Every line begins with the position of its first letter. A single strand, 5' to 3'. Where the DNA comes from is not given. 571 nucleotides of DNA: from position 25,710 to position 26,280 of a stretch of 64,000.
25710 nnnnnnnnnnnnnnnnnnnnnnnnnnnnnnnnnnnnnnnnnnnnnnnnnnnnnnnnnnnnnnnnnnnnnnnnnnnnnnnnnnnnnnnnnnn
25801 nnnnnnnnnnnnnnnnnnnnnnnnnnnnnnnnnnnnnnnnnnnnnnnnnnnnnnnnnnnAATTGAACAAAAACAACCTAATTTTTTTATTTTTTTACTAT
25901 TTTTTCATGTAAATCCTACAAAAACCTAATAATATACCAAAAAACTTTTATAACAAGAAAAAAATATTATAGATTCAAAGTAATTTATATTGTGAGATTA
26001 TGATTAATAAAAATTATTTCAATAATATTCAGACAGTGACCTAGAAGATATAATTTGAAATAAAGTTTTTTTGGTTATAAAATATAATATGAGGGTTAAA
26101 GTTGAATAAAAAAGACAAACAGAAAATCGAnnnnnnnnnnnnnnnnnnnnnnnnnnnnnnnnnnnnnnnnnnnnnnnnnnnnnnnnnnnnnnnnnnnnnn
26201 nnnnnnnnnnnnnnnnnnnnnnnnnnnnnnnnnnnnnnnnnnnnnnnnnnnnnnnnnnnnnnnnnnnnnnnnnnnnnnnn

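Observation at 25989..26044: TFB paralogs share an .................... start-region motif, and TFB1 carries a vestigial TFB-like uORF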

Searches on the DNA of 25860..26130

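Call 59: search_rna_families(source=window, start=25860, end=26130, threshold=evalue, max_evalue=1)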
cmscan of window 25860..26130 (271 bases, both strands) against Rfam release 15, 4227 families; matches with E-value up to 1: 0.
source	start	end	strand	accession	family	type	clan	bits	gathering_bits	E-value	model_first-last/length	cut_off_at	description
